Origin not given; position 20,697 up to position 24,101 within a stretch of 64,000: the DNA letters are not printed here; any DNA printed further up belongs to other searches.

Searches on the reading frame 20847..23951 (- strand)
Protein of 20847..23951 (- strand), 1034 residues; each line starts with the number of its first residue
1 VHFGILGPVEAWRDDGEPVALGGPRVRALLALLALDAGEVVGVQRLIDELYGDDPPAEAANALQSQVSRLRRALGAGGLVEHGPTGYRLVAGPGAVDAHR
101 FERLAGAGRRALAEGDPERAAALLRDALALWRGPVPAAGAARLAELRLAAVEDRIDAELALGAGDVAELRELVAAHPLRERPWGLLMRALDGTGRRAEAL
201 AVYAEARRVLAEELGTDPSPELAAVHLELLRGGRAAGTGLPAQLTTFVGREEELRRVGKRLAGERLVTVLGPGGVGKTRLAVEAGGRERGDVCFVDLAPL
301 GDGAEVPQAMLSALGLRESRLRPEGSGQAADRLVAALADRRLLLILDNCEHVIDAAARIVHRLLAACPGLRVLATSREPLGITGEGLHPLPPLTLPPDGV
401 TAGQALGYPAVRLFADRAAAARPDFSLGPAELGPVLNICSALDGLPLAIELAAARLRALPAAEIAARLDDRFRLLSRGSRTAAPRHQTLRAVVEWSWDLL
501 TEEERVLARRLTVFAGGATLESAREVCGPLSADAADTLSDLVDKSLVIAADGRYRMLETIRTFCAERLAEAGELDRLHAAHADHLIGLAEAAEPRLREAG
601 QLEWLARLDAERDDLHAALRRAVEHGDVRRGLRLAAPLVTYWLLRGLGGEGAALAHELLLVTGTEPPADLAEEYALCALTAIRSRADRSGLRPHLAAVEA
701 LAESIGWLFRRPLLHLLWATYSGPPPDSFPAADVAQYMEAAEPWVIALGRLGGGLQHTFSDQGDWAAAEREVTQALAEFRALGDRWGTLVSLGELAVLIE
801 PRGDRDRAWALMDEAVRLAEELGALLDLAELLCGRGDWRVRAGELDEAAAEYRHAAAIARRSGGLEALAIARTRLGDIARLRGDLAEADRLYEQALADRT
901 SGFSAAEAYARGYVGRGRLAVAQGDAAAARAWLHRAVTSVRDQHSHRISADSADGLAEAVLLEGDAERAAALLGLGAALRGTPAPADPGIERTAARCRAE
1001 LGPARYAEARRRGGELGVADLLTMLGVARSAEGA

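Call 88: search_protein_families(library=pfam, proteins=[window:20847-23951:-], max_evalue=0.00001)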
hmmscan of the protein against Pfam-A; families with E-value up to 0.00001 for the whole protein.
window:20847-23951:- (1034 aa): 7 families
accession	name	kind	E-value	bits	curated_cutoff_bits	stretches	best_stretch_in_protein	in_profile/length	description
PF03704.23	BTAD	-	6.1e-39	134.1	22.1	1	96-230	1-146/146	Bacterial transcriptional activator domain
PF13424.12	TPR_12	-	1.2e-12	48.3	30.1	1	827-897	1-73/77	Tetratricopeptide repeat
PF17874.7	TPR_MalT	-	6.1e-11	42.6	45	1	762-973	14-225/336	MalT-like TPR region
PF00486.34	Trans_reg_C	-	1.3e-08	35.2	26.2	1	23-77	7-60/77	Transcriptional regulatory protein, C terminal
PF13401.12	AAA_22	-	9.1e-07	29.7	27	1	263-364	4-108/130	AAA domain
PF00931.28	NB-ARC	-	3.3e-06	27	23.5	1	251-378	2-137/248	NB-ARC domain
PF07719.23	TPR_2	-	8.3e-06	26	27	0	873-897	5-29/34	Tetratricopeptide repeat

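Call 89: search_protein_families(library=padloc, proteins=[window:20847-23951:-], max_evalue=0.00001)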
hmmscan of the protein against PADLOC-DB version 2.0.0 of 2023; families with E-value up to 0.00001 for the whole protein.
window:20847-23951:- (1034 aa): 0 families
